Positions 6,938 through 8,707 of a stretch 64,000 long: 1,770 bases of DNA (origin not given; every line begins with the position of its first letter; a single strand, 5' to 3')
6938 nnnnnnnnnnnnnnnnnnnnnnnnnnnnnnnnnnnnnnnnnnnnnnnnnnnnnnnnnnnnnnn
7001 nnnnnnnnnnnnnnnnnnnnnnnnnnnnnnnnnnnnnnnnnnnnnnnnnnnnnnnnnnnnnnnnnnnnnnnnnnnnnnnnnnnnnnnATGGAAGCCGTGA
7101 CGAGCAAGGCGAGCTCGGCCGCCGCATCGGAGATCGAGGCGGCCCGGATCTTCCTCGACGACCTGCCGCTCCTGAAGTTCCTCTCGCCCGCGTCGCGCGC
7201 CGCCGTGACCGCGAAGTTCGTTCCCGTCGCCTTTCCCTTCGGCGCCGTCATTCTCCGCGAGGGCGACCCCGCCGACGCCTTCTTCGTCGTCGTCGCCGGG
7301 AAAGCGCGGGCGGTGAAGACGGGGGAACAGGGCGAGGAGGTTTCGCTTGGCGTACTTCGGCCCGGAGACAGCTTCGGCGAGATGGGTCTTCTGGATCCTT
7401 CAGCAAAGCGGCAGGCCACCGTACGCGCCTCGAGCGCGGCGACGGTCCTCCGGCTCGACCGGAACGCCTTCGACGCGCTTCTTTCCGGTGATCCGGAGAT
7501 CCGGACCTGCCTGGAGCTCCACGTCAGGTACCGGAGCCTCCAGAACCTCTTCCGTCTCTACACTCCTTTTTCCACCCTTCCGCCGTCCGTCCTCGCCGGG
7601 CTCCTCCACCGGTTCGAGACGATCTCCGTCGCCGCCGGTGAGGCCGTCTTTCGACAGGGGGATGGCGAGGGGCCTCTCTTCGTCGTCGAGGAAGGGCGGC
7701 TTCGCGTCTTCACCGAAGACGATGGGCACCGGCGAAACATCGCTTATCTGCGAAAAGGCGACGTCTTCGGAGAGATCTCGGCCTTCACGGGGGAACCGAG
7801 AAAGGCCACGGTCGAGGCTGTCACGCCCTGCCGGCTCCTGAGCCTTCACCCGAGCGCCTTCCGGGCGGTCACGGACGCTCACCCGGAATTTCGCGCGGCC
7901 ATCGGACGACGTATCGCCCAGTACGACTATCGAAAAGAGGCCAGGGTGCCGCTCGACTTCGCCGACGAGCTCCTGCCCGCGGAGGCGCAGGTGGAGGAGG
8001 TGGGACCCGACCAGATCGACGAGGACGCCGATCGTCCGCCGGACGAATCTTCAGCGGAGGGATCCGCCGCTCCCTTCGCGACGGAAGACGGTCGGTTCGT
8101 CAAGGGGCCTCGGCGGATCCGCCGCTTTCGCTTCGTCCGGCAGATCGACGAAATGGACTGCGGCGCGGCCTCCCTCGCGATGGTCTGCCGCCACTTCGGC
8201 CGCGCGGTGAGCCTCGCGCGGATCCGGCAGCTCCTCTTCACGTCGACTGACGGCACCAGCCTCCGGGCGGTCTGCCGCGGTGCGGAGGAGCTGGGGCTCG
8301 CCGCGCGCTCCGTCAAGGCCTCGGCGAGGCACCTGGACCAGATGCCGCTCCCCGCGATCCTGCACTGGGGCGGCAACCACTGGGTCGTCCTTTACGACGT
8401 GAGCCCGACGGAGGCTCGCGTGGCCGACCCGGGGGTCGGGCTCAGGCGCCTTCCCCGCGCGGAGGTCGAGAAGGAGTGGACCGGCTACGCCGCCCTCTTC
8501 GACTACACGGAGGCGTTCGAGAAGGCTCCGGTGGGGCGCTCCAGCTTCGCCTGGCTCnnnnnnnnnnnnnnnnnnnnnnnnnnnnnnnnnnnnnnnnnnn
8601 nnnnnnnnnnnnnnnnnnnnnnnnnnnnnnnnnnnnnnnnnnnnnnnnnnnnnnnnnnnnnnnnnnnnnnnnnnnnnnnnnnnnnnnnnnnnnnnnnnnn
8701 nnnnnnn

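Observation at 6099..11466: Export module with cyclic-nucleotide-binding C39 ABC transporter, HlyD and a PpiC-type protein, genes overlapping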

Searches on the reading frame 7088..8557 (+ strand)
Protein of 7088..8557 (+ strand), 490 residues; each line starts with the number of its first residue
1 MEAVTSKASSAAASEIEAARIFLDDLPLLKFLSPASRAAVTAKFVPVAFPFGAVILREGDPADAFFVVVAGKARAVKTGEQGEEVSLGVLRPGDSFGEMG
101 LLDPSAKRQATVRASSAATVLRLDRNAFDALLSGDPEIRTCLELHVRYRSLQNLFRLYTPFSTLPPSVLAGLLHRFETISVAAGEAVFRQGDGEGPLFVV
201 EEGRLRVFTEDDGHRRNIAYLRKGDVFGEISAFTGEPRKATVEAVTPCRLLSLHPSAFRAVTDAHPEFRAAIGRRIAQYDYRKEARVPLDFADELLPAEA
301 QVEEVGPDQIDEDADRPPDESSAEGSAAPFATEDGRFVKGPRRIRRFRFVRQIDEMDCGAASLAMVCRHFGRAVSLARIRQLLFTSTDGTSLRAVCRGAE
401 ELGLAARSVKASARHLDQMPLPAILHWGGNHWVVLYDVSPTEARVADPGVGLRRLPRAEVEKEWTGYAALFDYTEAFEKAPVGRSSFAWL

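Call 89: search_dna_similar(query=window:7088-8557:+, collection=plasmids, mode=protein, max_rows=25, max_evalue=1e-20)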
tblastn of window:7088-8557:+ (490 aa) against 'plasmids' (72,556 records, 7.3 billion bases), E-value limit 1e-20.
Records with a match: 18; places in all: 20; records where one place covers at least 80% of the query: 2.
Best place of each record, by identity: <60% 18.
By first word of the organism name: Nostoc 6; Caballeronia 3; Leptolyngbya 2; Calothrix 2; Burkholderia 1; Skermanella 1; Fischerella 1; Acaryochloris 1; Tolypothrix 1.
By predicted mobility (MOB-suite, as given by PLSDB): non-mobilizable 9; conjugative 5; mobilizable 4.
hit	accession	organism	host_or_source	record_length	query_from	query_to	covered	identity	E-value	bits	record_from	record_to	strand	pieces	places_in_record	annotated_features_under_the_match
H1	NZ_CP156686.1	Burkholderia stagnalis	Bacterial cells,soils collected in ...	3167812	49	490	90%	31.4%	4e-51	194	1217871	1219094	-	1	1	none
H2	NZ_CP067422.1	Skermanella sp. TT6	Homo sapiens,single cell,skin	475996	20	465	91%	26.0%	6e-24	113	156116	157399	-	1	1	peptidase domain-containing ABC transporter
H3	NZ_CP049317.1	Caballeronia sp. SBC2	whole organism,soil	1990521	181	485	62%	30.7%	3e-32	138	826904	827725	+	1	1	none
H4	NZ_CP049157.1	Caballeronia sp. SBC1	whole organism,soil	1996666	181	485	62%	30.7%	3e-32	138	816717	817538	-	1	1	none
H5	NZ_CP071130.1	Caballeronia sp. M1242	Homo sapiens,ETA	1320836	181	472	60%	28.0%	1e-29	130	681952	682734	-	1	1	none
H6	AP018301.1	Fischerella sp. NIES-4106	-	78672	193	474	58%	27.8%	5e-22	107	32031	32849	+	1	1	cyclic nucleotide-regulated ABC bacteriocin/lantibiotic exporter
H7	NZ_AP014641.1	Leptolyngbya boryana IAM M-101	-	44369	28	241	44%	31.5%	6e-21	104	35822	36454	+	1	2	peptidase domain-containing ABC transporter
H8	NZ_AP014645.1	Leptolyngbya boryana dg5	-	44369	28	241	44%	31.5%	6e-21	104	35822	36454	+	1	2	peptidase domain-containing ABC transporter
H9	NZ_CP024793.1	Nostoc flagelliforme CCNUN1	cell culture,desert soil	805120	352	465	23%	49.6%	4e-26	120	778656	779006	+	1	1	peptidase domain-containing ABC transporter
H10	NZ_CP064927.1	Acaryochloris marina S15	cell culture,surface of Pikea pinnata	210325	352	472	25%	46.0%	7e-26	119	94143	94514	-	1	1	peptidase domain-containing ABC transporter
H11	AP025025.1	Calothrix sp. PCC 7716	-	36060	352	464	23%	48.3%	1e-25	118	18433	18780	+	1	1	bacteriocin-processing peptidase. Cysteine peptidase. MEROPS family ...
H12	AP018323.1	Nostoc sp. HK-01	-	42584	357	485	26%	41.9%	4e-23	110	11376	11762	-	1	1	cyclic nucleotide-regulated ABC bacteriocin/lantibiotic exporter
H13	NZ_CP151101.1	Nostoc sp. UHCC 0302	isolated culture,lake sediment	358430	352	464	23%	47.4%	8e-23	110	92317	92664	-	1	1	peptidase domain-containing ABC transporter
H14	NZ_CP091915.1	Nostoc sp. UHCC 0870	cell culture,Brackish water, ...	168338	352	471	24%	43.9%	2e-25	117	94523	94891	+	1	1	peptidase domain-containing ABC transporter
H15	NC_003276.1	Nostoc sp. PCC 7120 = FACHB-418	-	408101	352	471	24%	43.1%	7e-23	110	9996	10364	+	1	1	peptidase domain-containing ABC transporter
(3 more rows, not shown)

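Call 90: get_annotated_region(hit=H6, flank=6000)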
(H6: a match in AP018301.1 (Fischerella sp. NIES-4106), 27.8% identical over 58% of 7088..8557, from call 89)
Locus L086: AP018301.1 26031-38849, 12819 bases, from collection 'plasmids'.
description: Fischerella sp. NIES-4106 plasmid plasmid3 DNA, complete genome
organism: Fischerella sp. NIES-4106 (NCBI taxid 2005456)
taxonomy: Bacteria; Cyanobacteriota; Cyanophyceae; Nostocales; Hapalosiphonaceae; Fischerella; Fischerella sp. NIES-4106
host: -; source: -; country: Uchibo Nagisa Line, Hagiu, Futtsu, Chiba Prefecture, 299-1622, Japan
typing (MOB-suite, as given by PLSDB): non-mobilizable; replicon rep_cluster_1657
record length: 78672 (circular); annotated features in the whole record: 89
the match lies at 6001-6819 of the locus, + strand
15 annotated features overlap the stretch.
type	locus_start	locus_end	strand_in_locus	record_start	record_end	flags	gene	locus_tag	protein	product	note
CDS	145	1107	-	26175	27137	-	-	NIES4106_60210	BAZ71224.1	ParB family protein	-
CDS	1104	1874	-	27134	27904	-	-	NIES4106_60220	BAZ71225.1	cobyrinic acid a,c-diamide synthase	-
CDS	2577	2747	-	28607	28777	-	-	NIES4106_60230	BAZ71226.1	hypothetical protein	-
CDS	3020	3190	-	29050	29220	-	-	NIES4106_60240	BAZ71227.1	hypothetical protein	-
CDS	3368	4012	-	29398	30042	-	-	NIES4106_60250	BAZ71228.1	putative glutathione S-transferase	-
CDS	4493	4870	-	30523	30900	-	-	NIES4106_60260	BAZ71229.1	hypothetical protein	-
CDS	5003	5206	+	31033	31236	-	-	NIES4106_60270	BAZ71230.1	hypothetical protein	-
CDS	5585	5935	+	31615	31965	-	-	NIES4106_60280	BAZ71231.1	XRE family transcriptional regulator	-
CDS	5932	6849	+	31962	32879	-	-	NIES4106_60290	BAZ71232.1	cyclic nucleotide-regulated ABC bacteriocin/lantibiotic exporter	-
CDS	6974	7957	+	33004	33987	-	-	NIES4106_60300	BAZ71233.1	phage integrase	-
CDS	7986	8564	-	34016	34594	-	-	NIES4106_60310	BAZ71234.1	hypothetical protein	-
CDS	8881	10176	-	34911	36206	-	-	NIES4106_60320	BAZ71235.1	hypothetical protein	-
CDS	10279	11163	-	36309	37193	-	-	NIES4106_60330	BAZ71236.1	hypothetical protein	-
CDS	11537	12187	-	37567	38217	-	-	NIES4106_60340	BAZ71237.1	hypothetical protein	-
CDS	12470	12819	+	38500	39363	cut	-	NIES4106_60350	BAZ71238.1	DNA/RNA non-specific endonuclease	-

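Call 91: get_annotated_region(hit=H7, flank=6000)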
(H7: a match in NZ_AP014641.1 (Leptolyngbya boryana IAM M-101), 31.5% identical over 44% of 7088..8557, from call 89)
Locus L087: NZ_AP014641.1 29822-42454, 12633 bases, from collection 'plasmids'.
description: Leptolyngbya boryana IAM M-101 plasmid pLBY
organism: Leptolyngbya boryana IAM M-101 (NCBI taxid 411966)
taxonomy: Bacteria; Cyanobacteriota; Cyanophyceae; Leptolyngbyales; Leptolyngbyaceae; Leptolyngbya; Leptolyngbya boryana; Leptolyngbya boryana IAM M-101
host: -; source: -; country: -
typing (MOB-suite, as given by PLSDB): non-mobilizable
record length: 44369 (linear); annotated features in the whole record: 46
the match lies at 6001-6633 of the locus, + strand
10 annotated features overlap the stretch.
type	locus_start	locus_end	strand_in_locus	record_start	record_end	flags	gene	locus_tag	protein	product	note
CDS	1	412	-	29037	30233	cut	-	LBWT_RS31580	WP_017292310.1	ABC transporter permease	-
CDS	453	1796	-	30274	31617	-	-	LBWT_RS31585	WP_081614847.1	HlyD family efflux transporter periplasmic adaptor subunit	-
CDS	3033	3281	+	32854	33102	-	-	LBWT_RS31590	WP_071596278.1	LuxR C-terminal-related transcriptional regulator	GO:0006355 - regulation of DNA-templated transcription [Evidence IEA]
CDS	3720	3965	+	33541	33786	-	-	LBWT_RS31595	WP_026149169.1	hypothetical protein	-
CDS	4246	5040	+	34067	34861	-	-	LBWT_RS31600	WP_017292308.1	peptidylprolyl isomerase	-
CDS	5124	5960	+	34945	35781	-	-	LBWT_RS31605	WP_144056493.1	MauE/DoxX family redox-associated membrane protein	-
CDS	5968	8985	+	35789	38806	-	-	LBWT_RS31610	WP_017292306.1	peptidase domain-containing ABC transporter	-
CDS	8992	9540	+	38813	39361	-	-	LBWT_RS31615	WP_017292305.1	HlyD family efflux transporter periplasmic adaptor subunit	-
CDS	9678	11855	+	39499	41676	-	-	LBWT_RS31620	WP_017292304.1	peptidase domain-containing ABC transporter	-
CDS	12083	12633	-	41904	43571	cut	murJ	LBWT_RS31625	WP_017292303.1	murein biosynthesis integral membrane protein MurJ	GO:0034204 - lipid translocation [Evidence IEA]; GO:0009252 - peptidoglycan biosynthetic process [Evidence IEA]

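Call 92: get_annotated_region(hit=H2, flank=6000)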
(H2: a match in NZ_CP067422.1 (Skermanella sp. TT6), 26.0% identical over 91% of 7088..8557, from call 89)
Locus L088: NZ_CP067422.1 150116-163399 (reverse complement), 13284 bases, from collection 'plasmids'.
description: Skermanella sp. TT6 plasmid pTT6-2, complete sequence
organism: Skermanella sp. TT6 (NCBI taxid 2775420)
taxonomy: Bacteria; Pseudomonadota; Alphaproteobacteria; Rhodospirillales; Azospirillaceae; Skermanella; Skermanella sp. TT6
host: -; source: Homo sapiens,single cell,skin; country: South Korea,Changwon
typing (MOB-suite, as given by PLSDB): non-mobilizable
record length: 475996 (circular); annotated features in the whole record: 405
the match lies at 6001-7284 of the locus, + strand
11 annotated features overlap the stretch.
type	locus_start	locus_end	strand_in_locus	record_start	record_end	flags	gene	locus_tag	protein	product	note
CDS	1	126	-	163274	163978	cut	-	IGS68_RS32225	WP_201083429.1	hypothetical protein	-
CDS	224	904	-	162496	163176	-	-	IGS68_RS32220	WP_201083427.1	hypothetical protein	-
CDS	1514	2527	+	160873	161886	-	-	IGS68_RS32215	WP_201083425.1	Rpn family recombination-promoting nuclease/putative transposase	-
CDS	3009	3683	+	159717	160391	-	-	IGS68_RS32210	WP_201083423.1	terminase small subunit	GO:0051276 - chromosome organization [Evidence IEA]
CDS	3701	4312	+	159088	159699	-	-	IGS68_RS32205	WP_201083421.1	hypothetical protein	-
CDS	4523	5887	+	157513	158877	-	-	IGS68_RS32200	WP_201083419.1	HlyD family efflux transporter periplasmic adaptor subunit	-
CDS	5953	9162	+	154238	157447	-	-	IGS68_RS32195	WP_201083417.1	peptidase domain-containing ABC transporter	-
CDS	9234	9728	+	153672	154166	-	ybaK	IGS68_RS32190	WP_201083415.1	Cys-tRNA(Pro) deacylase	GO:0043039 - tRNA aminoacylation [Evidence IEA]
CDS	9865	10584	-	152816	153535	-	-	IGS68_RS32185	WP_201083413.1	GntR family transcriptional regulator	-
CDS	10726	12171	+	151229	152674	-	-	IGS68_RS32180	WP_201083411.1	mannitol dehydrogenase family protein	-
CDS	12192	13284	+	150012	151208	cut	uxuA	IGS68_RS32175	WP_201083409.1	mannonate dehydratase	GO:0006064 - glucuronate catabolic process [Evidence IEA]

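Call 94: search_protein_families(library=ncbifam, proteins=[L087:4246-5040:+, L087:5968-8985:+, L088:5953-9162:+], max_evalue=0.00001)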
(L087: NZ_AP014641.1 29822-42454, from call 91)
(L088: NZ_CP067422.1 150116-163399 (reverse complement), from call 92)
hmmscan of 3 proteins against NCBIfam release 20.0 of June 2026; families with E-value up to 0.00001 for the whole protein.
L087:4246-5040:+ (264 aa): 7 families
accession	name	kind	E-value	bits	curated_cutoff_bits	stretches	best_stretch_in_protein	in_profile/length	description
TIGR04500.1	PpiC_rel_mature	subfamily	1.4e-22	80.4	180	1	16-256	89-335/340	TIGR04500 family putative peptide maturation system protein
NF008054.0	PRK10788.1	equivalog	4.3e-10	38.9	493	1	114-233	242-365/626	peptidylprolyl isomerase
NF002824.0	PRK02998.1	subfamily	5.6e-10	39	360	1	139-225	137-222/283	peptidylprolyl isomerase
NF002827.0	PRK03002.1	equivalog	2.5e-09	36.5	343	1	103-255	108-255/285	peptidylprolyl isomerase PrsA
NF002846.0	PRK03095.1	equivalog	4.5e-08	32.9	361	1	114-235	116-230/287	peptidylprolyl isomerase PrsA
NF000809.0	PRK00059.1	equivalog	8.3e-08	32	303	1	118-227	174-288/336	peptidylprolyl isomerase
TIGR02933.1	nifM_nitrog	equivalog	2.8e-07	30.7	168.2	1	118-250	102-243/256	nitrogen fixation protein NifM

L087:5968-8985:+ (1005 aa): 191 families (the best 25 are shown)
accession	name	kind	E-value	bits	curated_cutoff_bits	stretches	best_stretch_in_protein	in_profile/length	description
TIGR01846.1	type_I_sec_HlyB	subfamily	1.2e-162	542.7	725.55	1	313-1004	2-691/694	type I secretion system permease/ATPase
TIGR03796.1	NHLM_micro_ABC1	equivalog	4.6e-138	461.4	853.3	1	348-1001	50-708/710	NHLP family bacteriocin export ABC transporter peptidase/permease/ATPase subunit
TIGR03375.1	type_I_sec_LssB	subfamily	4.5e-119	398.7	693.1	1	314-994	5-691/696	type I secretion system permease/ATPase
TIGR01193.1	bacteriocin_ABC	subfamily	3.1e-116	389.6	523.85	1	312-1003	8-707/708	peptide cleavage/export ABC transporter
TIGR02203.1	MsbA_lipidA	equivalog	5.7e-113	378.4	602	1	467-1003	33-567/572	lipid A export permease/ATP-binding protein MsbA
TIGR03797.1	NHLM_micro_ABC2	equivalog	7e-108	361.9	709.4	1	383-1004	71-684/686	NHLP bacteriocin export ABC transporter permease/ATPase subunit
TIGR02204.1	MsbA_rel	hypoth_equivalog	1.1e-103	347.9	780.4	1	439-1001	4-571/576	ABC transporter, permease/ATP-binding protein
NF052233.1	CphA_assoc_ABC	equivalog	1.5e-99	334.4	880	1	440-1003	171-741/766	cyanophycin metabolism-associated ABC transporter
NF045513.1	HepA_fam_ABC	equivalog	9.5e-98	328.2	725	1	458-996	54-600/610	heterocyst formation ABC transporter subunit HepA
TIGR00958.1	3a01208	subfamily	2.7e-95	320.1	874.6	1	437-1001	145-710/711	antigen peptide transporter 2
NF010178.0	PRK13657.1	equivalog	1.2e-93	314.6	733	1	444-1001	10-566/588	glucan ABC transporter ATP-binding protein/ permease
NF008381.0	PRK11176.1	equivalog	2.8e-91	306.7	867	1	438-1002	10-576/582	lipid A ABC transporter ATP-binding protein/permease MsbA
TIGR01842.1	type_I_sec_PrtD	subfamily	8e-88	295.3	510.15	1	453-992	6-541/544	type I secretion system permease/ATPase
NF008055.0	PRK10789.1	equivalog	9.8e-76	255.4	845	1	460-1002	23-568/590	SmdA family multidrug ABC transporter permease/ATP-binding protein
TIGR01192.1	chvA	subfamily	5.3e-75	253.2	585.4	1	458-1002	24-567/585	glucan export ABC transporter ATP-binding protein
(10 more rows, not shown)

L088:5953-9162:+ (1069 aa): 186 families (the best 25 are shown)
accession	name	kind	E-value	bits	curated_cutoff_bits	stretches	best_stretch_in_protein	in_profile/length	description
TIGR01846.1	type_I_sec_HlyB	subfamily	2.5e-181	604.5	725.55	1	341-1055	4-691/694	type I secretion system permease/ATPase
TIGR03796.1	NHLM_micro_ABC1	equivalog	4.4e-159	530.9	853.3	1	329-1040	5-700/710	NHLP family bacteriocin export ABC transporter peptidase/permease/ATPase subunit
TIGR03375.1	type_I_sec_LssB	subfamily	1.5e-135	453.2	693.1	1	338-1038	3-688/696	type I secretion system permease/ATPase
TIGR01193.1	bacteriocin_ABC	subfamily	1.7e-133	446.7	523.85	1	334-1049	4-701/708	peptide cleavage/export ABC transporter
TIGR02204.1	MsbA_rel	hypoth_equivalog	1.2e-128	430.3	780.4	1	479-1061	5-576/576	ABC transporter, permease/ATP-binding protein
TIGR03797.1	NHLM_micro_ABC2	equivalog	2.8e-120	402.9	709.4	1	498-1041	142-674/686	NHLP bacteriocin export ABC transporter permease/ATPase subunit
TIGR00958.1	3a01208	subfamily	3.8e-114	382.5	874.6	1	469-1040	139-702/711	antigen peptide transporter 2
TIGR02203.1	MsbA_lipidA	equivalog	7.6e-111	371.3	602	1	484-1052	6-565/572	lipid A export permease/ATP-binding protein MsbA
NF045513.1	HepA_fam_ABC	equivalog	1.2e-102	344.4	725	1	535-1039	97-596/610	heterocyst formation ABC transporter subunit HepA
NF052233.1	CphA_assoc_ABC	equivalog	1.7e-98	330.9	880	1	483-1059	175-742/766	cyanophycin metabolism-associated ABC transporter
TIGR01842.1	type_I_sec_PrtD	subfamily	1.7e-94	317.3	510.15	1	491-1038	5-540/544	type I secretion system permease/ATPase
NF010178.0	PRK13657.1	equivalog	1.4e-91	307.7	733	1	484-1040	11-558/588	glucan ABC transporter ATP-binding protein/ permease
NF008381.0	PRK11176.1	equivalog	1e-89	301.5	867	1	472-1062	5-581/582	lipid A ABC transporter ATP-binding protein/permease MsbA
NF008055.0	PRK10789.1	equivalog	3.9e-78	263.3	845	1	489-1042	14-561/590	SmdA family multidrug ABC transporter permease/ATP-binding protein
TIGR02857.1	CydD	equivalog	9.2e-73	246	435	1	492-1022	3-527/529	thiol reductant ABC exporter subunit CydD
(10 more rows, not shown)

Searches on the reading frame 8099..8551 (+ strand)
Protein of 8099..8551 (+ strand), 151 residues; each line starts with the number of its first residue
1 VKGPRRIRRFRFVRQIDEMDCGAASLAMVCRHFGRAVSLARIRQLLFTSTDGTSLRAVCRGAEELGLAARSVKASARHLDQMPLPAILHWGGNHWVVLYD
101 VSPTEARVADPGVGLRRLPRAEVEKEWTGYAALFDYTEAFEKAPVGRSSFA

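Call 36: search_solved_structures(query=window:8099-8551:+, show_alignments=4, max_evalue=0.001)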
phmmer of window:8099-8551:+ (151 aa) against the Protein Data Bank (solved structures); distinct sequences matched with E-value up to 0.001: 12.
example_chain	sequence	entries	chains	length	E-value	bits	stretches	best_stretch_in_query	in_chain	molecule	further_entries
4s0f_A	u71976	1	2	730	4.1e-20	75.7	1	8-144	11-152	ABC-type bacteriocin transporter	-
4ry2_A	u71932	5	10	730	4.1e-20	75.7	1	8-144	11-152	ABC-type bacteriocin transporter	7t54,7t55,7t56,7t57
8vp3_A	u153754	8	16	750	4.3e-20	75.6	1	8-144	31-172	ABC-type bacteriocin transporter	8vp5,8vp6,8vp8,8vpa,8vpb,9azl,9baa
7n87_A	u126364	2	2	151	6e-20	75.2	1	8-142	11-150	ABC-type bacteriocin transporter | Peptidase C39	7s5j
6v9z_A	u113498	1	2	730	7.7e-19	71.6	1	8-144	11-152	ABC-type bacteriocin transporter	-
8vp9_A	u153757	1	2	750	1.2e-18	70.9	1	8-144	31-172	ABC-type bacteriocin transporter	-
8hf6_A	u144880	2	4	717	1.9e-18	70.3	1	12-132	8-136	Competence factor transporting ATP-binding protein/permease ComA | Transport/processing ATP-binding protein ComA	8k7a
8hf7_A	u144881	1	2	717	1.9e-18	70.3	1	12-132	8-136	Competence factor transporting ATP-binding protein/permease ComA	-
8hf4_A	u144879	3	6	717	1.9e-18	70.3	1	12-132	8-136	Transport/processing ATP-binding protein ComA | Competence factor transporting ATP-binding protein/permease ComA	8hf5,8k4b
6mpz_A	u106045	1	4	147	1.3e-17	67.6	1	11-140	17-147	Double Glycine Motif Protease domain from AMS/PCAT Transporter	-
3k8u_A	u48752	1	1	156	3.9e-17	66.1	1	8-133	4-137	Putative ABC transporter, ATP-binding protein ComA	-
5xe8_A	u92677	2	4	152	1.9e-16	63.8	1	10-133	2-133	Putative ABC transporter, ATP-binding protein ComA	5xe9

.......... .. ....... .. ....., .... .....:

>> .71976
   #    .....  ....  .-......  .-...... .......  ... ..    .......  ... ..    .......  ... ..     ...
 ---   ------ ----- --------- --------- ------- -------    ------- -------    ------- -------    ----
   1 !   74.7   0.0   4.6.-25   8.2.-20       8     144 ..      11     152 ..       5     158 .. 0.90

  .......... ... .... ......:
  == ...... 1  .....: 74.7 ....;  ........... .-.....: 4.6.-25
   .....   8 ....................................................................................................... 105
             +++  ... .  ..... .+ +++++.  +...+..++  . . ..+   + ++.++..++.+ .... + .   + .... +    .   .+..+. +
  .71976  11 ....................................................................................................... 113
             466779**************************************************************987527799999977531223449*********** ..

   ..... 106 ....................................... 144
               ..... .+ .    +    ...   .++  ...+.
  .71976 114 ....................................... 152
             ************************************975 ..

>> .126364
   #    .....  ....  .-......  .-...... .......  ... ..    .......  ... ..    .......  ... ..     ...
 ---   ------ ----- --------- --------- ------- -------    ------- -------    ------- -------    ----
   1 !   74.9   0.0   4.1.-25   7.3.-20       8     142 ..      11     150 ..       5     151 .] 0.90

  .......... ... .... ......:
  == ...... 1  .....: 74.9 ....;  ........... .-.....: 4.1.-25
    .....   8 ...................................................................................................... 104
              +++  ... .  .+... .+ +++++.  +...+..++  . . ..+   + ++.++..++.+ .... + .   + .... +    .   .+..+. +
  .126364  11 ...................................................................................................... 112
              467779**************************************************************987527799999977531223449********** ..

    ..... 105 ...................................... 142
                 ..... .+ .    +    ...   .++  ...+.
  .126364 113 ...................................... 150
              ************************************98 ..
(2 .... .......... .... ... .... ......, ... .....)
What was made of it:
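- Closest known: PCAT1. Same: These are the closest solved C39 domains (E 4e-20 to 1e-17), with the catalytic residues aligned (call 36).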
